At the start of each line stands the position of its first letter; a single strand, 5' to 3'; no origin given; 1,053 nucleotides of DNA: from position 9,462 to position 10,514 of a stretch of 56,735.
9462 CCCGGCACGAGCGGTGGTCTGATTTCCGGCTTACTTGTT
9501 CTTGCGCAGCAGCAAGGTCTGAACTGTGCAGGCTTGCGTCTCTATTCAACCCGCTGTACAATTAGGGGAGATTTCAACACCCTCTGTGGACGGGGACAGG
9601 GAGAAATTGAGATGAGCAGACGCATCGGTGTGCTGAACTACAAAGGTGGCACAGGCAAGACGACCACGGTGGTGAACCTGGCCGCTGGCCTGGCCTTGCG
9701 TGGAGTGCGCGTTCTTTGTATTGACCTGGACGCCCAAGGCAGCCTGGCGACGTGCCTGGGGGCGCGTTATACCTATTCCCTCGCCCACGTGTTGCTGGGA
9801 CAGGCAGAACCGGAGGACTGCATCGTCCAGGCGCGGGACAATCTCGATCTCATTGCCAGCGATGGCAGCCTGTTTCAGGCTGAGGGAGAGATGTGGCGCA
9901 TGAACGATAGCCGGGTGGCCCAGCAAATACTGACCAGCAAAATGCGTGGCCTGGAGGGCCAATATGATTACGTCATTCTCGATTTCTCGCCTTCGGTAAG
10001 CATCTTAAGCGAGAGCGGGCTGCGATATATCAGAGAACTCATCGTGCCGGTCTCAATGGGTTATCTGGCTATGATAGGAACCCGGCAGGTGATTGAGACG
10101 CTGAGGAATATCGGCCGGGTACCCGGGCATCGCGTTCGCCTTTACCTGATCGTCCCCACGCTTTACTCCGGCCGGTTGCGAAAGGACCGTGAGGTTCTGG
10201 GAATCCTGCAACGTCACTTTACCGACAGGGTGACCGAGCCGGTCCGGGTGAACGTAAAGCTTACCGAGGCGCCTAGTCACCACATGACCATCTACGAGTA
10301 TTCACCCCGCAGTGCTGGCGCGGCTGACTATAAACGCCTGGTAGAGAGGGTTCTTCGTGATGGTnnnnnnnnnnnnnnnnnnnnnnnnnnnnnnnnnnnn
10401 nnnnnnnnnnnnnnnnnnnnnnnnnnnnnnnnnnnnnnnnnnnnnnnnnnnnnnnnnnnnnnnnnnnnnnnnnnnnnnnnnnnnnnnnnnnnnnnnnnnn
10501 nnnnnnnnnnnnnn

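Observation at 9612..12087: Orphan ParA-like ATPase translationally coupled to a GH1 beta-glucosidase with a basic tip and acidic tandem-repeat N-terminal extension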

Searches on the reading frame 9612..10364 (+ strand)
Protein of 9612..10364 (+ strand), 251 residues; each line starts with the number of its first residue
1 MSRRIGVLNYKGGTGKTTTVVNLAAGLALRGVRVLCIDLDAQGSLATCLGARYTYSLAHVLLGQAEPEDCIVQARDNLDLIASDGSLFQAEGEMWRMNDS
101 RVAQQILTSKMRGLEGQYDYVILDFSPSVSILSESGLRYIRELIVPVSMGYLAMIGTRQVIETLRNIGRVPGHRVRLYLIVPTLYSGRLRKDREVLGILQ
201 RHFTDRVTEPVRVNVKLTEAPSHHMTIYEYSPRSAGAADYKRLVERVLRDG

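Call 3: search_protein_families(library=pfam, proteins=[window:9612-10364:+], max_evalue=0.01)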
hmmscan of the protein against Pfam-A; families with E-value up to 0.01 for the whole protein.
window:9612-10364:+ (251 aa): 9 families
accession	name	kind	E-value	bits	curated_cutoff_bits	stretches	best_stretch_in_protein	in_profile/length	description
PF13614.12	AAA_31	-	2.9e-38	132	27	1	3-168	2-168/177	AAA domain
PF01656.29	CbiA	-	5.4e-17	62.4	25.4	1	6-227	2-125/125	CobQ/CobB/MinD/ParA nucleotide binding domain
PF09140.17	MipZ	-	8.3e-09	35.6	20.7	1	5-147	3-129/262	ATPase MipZ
PF10609.15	ParA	-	1.9e-07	31.2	27.1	1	3-129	4-123/246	NUBPL iron-transfer P-loop NTPase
PF06564.18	CBP_BcsQ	-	3.2e-07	30.5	21.3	1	9-134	8-132/234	Cellulose biosynthesis protein BcsQ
PF00142.24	Fer4_NifH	-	4.1e-07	30.2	25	1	10-62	7-60/271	4Fe-4S iron sulfur cluster binding proteins, NifH/frxC family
PF02374.21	ArsA_ATPase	-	0.0017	18.1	24.3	0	10-51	8-49/305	Anion-transporting ATPase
PF05872.18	HerA_C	-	0.0078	15.3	22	1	2-40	20-58/502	Helicase HerA-like C-terminal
PF07015.17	VirC1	-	0.0098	15.7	24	0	6-42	5-41/231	VirC1 protein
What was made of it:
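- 9612..10367 (+): ParA/Soj-like ATPase, 251 aa. Pfam AAA_31/CbiA (call 3).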

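Call 16: find_homologous_proteins(query=window:9612-10364:+, max_evalue=1e-10)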
Query window:9612-10364:+ (251 aa): 1532 proteins with E <= 1e-10 among 2755 candidates; the best 120 are listed.
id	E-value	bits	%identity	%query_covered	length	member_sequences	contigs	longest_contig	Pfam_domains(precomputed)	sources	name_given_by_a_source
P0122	9.5e-160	548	100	100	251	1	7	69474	PF00142.25,PF10609.16,PF01656.30,PF13614.13,PF09140.18,PF06564.19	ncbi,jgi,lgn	-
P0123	6.5e-142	489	88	100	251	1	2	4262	PF00142.25,PF10609.16,PF01656.30,PF13614.13,PF09140.18,PF06564.19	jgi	-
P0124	2.6e-136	471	82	100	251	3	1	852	PF00142.25,PF10609.16,PF01656.30,PF13614.13,PF09140.18,PF06564.19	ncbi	-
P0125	4.6e-136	470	86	100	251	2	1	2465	PF00142.25,PF10609.16,PF01656.30,PF13614.13,PF09140.18,PF06564.19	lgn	-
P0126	6.6e-134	463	83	100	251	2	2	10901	PF00142.25,PF10609.16,PF01656.30,PF13614.13,PF09140.18,PF06564.19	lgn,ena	-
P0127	2.0e-133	461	82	100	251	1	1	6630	PF00142.25,PF10609.16,PF01656.30,PF13614.13,PF09140.18,PF06564.19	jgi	jgi:chromosome partitioning protein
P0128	3.3e-133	461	83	100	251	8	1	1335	PF00142.25,PF10609.16,PF01656.30,PF13614.13,PF09140.18,PF06564.19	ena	-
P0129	9.2e-133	459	82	100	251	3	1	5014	PF00142.25,PF10609.16,PF01656.30,PF13614.13,PF09140.18,PF06564.19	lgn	-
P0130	4.0e-132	457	82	100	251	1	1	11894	PF00142.25,PF10609.16,PF01656.30,PF13614.13,PF09140.18,PF06564.19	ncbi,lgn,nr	ncbi:MAG: ParA family protein [Chloroflexota bacterium]|nr:ParA family protein [Chloroflexota bacter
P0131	6.3e-132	457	81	100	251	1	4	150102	PF00142.25,PF10609.16,PF01656.30,PF13614.13,PF09140.18,PF06564.19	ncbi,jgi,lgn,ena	-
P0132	8.0e-132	456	82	100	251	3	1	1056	PF00142.25,PF10609.16,PF01656.30,PF13614.13,PF09140.18,PF06564.19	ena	-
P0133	1.1e-131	456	82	100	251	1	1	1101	PF00142.25,PF10609.16,PF01656.30,PF13614.13,PF09140.18,PF06564.19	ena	-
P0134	1.9e-131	455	82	100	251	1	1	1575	PF00142.25,PF10609.16,PF01656.30,PF13614.13,PF09140.18,PF06564.19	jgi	jgi:chromosome partitioning protein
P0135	2.5e-131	455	81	100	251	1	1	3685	PF00142.25,PF10609.16,PF01656.30,PF13614.13,PF09140.18,PF06564.19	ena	-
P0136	4.1e-131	454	80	100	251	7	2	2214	PF00142.25,PF10609.16,PF01656.30,PF13614.13,PF09140.18,PF06564.19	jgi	jgi:chromosome partitioning protein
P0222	2.3e-115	402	69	100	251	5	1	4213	PF00142.25,PF10609.16,PF01656.30,PF13614.13,PF09140.18,PF06564.19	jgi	-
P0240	1.6e-111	390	69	100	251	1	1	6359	PF00142.25,PF10609.16,PF01656.30,PF13614.13,PF09140.18,PF06564.19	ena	-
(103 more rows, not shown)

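Call 17: search_solved_structures(query=window:9612-10364:+, max_evalue=0.00001)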
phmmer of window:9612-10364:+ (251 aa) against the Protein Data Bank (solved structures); distinct sequences matched with E-value up to 0.00001: 22.
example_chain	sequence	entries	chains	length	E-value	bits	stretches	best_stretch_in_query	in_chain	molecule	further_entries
1wcv_1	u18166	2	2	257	2.6e-35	125.6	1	3-248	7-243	SEGREGATION PROTEIN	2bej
2bek_A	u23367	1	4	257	3.4e-34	121.9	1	3-248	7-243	SEGREGATION PROTEIN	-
6iub_A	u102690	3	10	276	8e-31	110.9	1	1-249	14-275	SpoOJ regulator (Soj)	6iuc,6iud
4pfs_A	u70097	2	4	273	4.6e-30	108.4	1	1-249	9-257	Cobyrinic Acid a,c-diamide synthase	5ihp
5if9_A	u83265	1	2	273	8.4e-30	107.5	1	2-249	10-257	Cobyrinic Acid a,c-diamide synthase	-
8jmj_A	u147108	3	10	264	8.9e-30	107.4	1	1-249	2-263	SpoOJ regulator (Soj)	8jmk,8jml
8ray_B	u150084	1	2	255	1.8e-22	83.6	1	3-247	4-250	ParA family protein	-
6non_A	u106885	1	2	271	3.6e-11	46.6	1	7-173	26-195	Cobyrinic acid ac-diamide synthase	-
6noo_A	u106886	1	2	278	3.8e-11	46.5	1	7-173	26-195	Maintenance of carboxysome positioning A protein, MCDA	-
6nop_B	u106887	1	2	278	5e-10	42.8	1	7-173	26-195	Cobyrinic acid ac-diamide synthase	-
1ion_A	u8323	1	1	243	1.7e-09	41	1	1-160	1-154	PROBABLE CELL DIVISION INHIBITOR MIND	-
5k5z_A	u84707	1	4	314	5e-09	39.5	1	4-47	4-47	ParA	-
5u1j_B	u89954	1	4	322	5.2e-09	39.5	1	4-47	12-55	Uncharacterized protein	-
1g3q_A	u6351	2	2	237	1.2e-08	38.3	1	1-136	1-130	CELL DIVISION INHIBITOR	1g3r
3k9g_A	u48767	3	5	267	1.6e-08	37.9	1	5-149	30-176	PF-32 protein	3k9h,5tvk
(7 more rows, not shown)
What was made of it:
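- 9612..10367 (+): Closest PDB sequences are T. thermophilus and H. pylori Soj (call 17).
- Closest known: McdA/McdB carboxysome positioning. Different: The McdA match is weak (E about 4e-11 over a partial alignment, call 17).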

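Call 18: search_protein_families(library=ncbifam, proteins=[window:9612-10364:+], max_evalue=0.001)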
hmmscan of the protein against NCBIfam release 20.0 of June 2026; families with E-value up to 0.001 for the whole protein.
window:9612-10364:+ (251 aa): 24 families
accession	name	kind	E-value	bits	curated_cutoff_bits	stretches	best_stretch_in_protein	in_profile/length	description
TIGR03453.1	partition_RepA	equivalog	1.4e-21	76.8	348.45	1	5-246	107-369/387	plasmid partitioning protein RepA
NF041546.1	ParA_partition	equivalog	3.2e-20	72.5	180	2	5-85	2-84/203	ParA family partition ATPase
TIGR03371.1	cellulose_yhjQ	equivalog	2.8e-15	56.5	157.85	1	4-243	3-237/246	cellulose biosynthesis protein BcsQ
NF010443.0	PRK13869.1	subfamily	1.5e-14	53.6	446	1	5-51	124-170/405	plasmid-partitioning protein RepA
NF041283.1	PrgP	equivalog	3.9e-11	42.8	400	1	4-163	4-169/297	ParA superfamily DNA segregation protein PrgP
TIGR01969.1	minD_arch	subfamily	1.8e-09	37.1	201.75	1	5-166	3-157/251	cell division ATPase MinD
TIGR01968.1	minD_bact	equivalog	2.5e-09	36.9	212.9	1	7-126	6-120/261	septum site-determining protein MinD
TIGR01007.1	eps_fam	subfamily_domain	1e-08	35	108.05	1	6-128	21-138/204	polysaccharide biosynthesis tyrosine autokinase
TIGR01287.1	nifH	equivalog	2.9e-07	30.1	394.35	0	10-61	7-59/275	nitrogenase iron protein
NF010259.0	PRK13705.1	equivalog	3.6e-07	29.5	725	1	5-167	109-284/388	plasmid-partitioning protein SopA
NF047398.1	AAA_KGGVGR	domain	4.8e-07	30.3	90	1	5-40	5-40/190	KGGVGR-motif variant AAA ATPase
NF033200.1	F430_CfbC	exception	2.1e-06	27.3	402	1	10-46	7-43/260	Ni-sirohydrochlorin a,c-diamide reductive cyclase ATP-dependent reductase subunit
NF041136.1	MrpORP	equivalog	2.6e-06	27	450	1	3-50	6-54/365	iron-sulfur cluster carrier protein MrpORP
NF009701.0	PRK13230.1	subfamily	4.2e-06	26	350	1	10-46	8-44/291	nitrogenase reductase-like protein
NF053622.1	ATPseBagAMYCTU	equivalog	1.3e-05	24.8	400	1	4-49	8-53/325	ATPase BagA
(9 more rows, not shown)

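Call 46: find_encoding_contigs(protein=P0240, flank=4000, max_places=2)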
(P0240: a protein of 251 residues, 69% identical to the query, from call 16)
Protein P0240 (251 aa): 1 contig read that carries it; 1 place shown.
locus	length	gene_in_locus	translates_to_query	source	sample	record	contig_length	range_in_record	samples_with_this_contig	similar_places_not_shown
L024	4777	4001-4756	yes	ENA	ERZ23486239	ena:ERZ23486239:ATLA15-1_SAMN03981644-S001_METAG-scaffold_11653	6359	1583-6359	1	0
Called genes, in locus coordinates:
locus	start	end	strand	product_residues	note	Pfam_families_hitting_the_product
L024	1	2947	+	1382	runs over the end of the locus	PF00532:Peripla_BP_1, PF13377:Peripla_BP_3, PF01590:GAF, PF13185:GAF_2, PF01590:GAF, PF13185:GAF_2, PF13492:GAF_3, PF01590:GAF, +5 more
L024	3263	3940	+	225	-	PF00293:NUDIX, PF19368:WHD_AraR, PF21906:WHD_NrtR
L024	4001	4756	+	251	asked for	PF00142:Fer4_NifH (faint), PF01656:CbiA, PF06564:CBP_BcsQ (weak), PF09140:MipZ (weak), PF10609:ParA, PF13614:AAA_31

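Call 47: find_encoding_contigs(protein=P0222, flank=4000, max_places=2)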
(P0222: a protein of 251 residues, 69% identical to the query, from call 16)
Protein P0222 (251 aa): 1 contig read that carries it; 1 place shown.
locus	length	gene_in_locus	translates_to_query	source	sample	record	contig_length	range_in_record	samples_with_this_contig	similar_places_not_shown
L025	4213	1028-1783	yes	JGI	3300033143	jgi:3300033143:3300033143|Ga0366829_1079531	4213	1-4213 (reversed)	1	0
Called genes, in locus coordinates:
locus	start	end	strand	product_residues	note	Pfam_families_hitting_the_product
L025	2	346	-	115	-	?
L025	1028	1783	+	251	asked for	PF00142:Fer4_NifH (faint), PF01656:CbiA, PF06564:CBP_BcsQ (weak), PF09140:MipZ, PF10609:ParA (weak), PF13614:AAA_31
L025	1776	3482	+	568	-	PF00232:Glyco_hydro_1, PF00150:Cellulase (weak)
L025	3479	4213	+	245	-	?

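Call 56: search_solved_structures(query=window:9612-10364:+, max_evalue=1e-28, show_alignments=3)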
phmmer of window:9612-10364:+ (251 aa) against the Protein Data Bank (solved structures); distinct sequences matched with E-value up to 1e-28: 6.
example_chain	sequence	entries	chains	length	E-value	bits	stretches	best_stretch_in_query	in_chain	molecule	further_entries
1wcv_1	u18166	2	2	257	2.6e-35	125.6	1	3-248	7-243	SEGREGATION PROTEIN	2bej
2bek_A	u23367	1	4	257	3.4e-34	121.9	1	3-248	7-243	SEGREGATION PROTEIN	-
6iub_A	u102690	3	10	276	8e-31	110.9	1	1-249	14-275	SpoOJ regulator (Soj)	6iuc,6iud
4pfs_A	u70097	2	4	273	4.6e-30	108.4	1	1-249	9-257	Cobyrinic Acid a,c-diamide synthase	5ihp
5if9_A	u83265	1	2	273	8.4e-30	107.5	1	2-249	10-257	Cobyrinic Acid a,c-diamide synthase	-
8jmj_A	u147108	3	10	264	8.9e-30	107.4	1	1-249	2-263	SpoOJ regulator (Soj)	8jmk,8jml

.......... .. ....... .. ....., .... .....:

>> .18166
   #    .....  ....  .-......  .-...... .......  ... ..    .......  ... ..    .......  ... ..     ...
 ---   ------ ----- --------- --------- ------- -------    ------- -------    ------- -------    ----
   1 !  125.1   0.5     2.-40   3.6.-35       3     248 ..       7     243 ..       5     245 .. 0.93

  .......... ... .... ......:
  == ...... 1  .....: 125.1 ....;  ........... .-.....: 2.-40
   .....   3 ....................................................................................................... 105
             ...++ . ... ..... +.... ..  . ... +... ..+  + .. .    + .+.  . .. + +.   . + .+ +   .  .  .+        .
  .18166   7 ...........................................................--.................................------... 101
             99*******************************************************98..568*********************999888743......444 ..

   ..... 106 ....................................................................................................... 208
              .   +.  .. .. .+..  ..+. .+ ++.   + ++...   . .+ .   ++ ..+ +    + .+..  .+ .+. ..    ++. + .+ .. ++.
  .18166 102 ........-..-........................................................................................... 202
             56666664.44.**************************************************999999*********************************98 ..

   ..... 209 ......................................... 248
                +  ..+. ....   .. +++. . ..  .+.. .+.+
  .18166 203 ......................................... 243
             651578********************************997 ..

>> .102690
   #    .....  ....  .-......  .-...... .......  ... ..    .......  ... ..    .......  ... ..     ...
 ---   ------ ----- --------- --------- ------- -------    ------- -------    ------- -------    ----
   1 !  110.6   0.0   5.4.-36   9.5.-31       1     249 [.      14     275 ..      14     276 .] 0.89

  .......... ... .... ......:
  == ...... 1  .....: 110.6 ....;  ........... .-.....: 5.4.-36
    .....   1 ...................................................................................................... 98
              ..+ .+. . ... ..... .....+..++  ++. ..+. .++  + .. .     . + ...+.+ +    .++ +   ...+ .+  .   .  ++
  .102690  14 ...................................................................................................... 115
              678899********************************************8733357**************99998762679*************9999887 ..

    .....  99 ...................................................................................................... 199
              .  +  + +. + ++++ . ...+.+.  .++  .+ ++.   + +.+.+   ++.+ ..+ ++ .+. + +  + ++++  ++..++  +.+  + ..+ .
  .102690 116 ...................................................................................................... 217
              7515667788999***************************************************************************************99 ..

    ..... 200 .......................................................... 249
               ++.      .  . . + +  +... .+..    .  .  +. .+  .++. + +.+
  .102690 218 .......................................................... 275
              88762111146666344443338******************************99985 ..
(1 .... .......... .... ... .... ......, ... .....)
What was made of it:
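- Closest known: Chromosomal Soj/Spo0J. Different: The F52 of HpSoj that stacks on Arg9 aligns with Ala/Val here (call 56).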

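Call 76: search_protein_families(library=padloc, proteins=[window:9612-10364:+], max_evalue=0.001)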
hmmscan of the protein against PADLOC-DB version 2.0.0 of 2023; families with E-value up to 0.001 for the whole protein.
window:9612-10364:+ (251 aa): 3 families
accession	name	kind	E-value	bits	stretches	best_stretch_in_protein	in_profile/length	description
PDLC04559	PDC-M28B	-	1.2e-05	22.6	1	3-40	129-166/438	-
PDLC04560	PDC-M28B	-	0.00024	18.6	1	2-49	14-61/327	-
PDLC04140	mad8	-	0.00026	18.6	1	13-134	37-101/314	mads_8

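Call 79: predict_structure(alignment_id=A5)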
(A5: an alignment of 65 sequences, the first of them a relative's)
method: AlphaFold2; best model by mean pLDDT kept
length: 251 residues; sequences in the alignment: 65
mean_pLDDT: 77.3   pTM: 0.81
mean pLDDT of the five models: 77.3, 76.9, 76.5, 74.5, 74.2
residues with pLDDT >= 90: 69; 70-90: 94; 50-70: 70; < 50: 18
segments of 3 or more residues with pLDDT < 50: 11-14, 150-152, 180-183, 212-218
pLDDT, mean of each block of 10 residues (from residue 1): 79 66 94 94 87 94 93 97 91 81 86 90 79 83 67 55 67 56 53 66 62 45 81 81 84 60
secondary structure, 60 per line:
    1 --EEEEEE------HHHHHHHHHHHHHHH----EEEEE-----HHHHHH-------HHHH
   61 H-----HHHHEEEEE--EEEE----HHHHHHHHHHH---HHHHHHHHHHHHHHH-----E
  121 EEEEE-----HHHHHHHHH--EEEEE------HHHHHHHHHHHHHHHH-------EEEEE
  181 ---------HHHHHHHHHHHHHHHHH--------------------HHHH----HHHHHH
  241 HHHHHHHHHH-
elements in order: E3-8 H15-29 E34-38 H44-49 H57-61 H67-70 E71-75 E78-81 H86-96 H100-114 E120-125 H131-139 E142-146 H153-168 E176-180 H190-206 H227-230 H235-250

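Call 82: fold_search(model_id=the predicted structure, library=pdb)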
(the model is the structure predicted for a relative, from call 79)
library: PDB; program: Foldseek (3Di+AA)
matches with E <= 10: 1739; with E <= 0.001: 366
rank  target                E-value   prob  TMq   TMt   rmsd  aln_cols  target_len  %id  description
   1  8jml_B                5.6e-21  1.00  0.83  0.80   4.1       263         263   29  Structure of Helicobacter pylori Soj protein mutant, D41A (released 2024-05-29)
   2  9a6n_A                5.9e-21  1.00  0.83  0.83   3.4       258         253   32  Integrative model of SOJ-NRDR by crosslinking MS and deep learning (released 2024-09-18)
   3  8jmj_A                1.4e-20  1.00  0.83  0.79   4.0       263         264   28  Structure of Helicobacter pylori Soj-DNA-Spo0J complex (released 2024-05-29)
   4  1wcv                  2.7e-20  1.00  0.78  0.81   3.9       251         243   36  Structure of the bacterial chromosome segregation protein Soj (released 2005-01-12)
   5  2bek_B                3.2e-20  1.00  0.79  0.81   3.7       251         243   36  Structure of the bacterial chromosome segregation protein Soj (released 2005-01-12)
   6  8ray_A                3.8e-20  1.00  0.82  0.81   3.6       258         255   28  ParA in complex with ATP (released 2025-03-26)
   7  2bek_A                4.1e-20  1.00  0.78  0.80   3.7       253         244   38  Structure of the bacterial chromosome segregation protein Soj (released 2005-01-12)
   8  6iub_A                6.6e-20  1.00  0.83  0.79   3.9       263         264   29  Structure of Helicobacter pylori Soj protein (released 2019-02-13)
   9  8ray_B                1.2e-19  1.00  0.81  0.80   3.7       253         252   27  ParA in complex with ATP (released 2025-03-26)
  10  2bej                  2.5e-19  1.00  0.77  0.79   4.0       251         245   35  Structure of the bacterial chromosome segregation protein Soj (released 2005-01-12)
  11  4pfs_B                6.4e-18  1.00  0.77  0.79   3.4       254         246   30  Crystal Structure of Cobyrinic Acid a,c-diamide synthase from Mycobacterium smegmatis (released 2014-05-21)
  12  5ihp_B                2.1e-17  1.00  0.77  0.79   3.4       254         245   30  Crystal Structure of Cobyrinic Acid a,c-diamide synthase from Mycobacterium smegmatis with bound ADP and Magnesium (released 2016-03-30)
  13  5if9_B                6.3e-17  1.00  0.77  0.79   3.4       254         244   30  Crystal Structure of Cobyrinic Acid a,c-diamide synthase from Mycobacterium smegmatis with bound ATP analog and Magnes (released 2016-03-09)
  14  4pfs_A                9.0e-17  1.00  0.77  0.78   3.5       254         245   30  Crystal Structure of Cobyrinic Acid a,c-diamide synthase from Mycobacterium smegmatis (released 2014-05-21)
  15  5if9_A                9.5e-17  1.00  0.77  0.77   3.9       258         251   28  Crystal Structure of Cobyrinic Acid a,c-diamide synthase from Mycobacterium smegmatis with bound ATP analog and Magnes (released 2016-03-09)
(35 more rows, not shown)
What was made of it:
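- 9612..10367 (+): The AF2 model matches HpSoj/TtSoj at TM 0.78-0.83 (calls 79, 82).
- On ParA/MinD (deviant Walker A) ATPases: The AF2 model (pTM 0.81) matches HpSoj and TtSoj at TM 0.78-0.83 (calls 79, 82).
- Closest known: Chromosomal Soj/Spo0J. Same: These are the best structural and sequence matches for the ParA: TtSoj 1WCV E=2.6e-35, HpSoj TM 0.83 (calls 17, 82).
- ParA is most similar to chromosomal Soj among solved structures (calls 17, 82).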
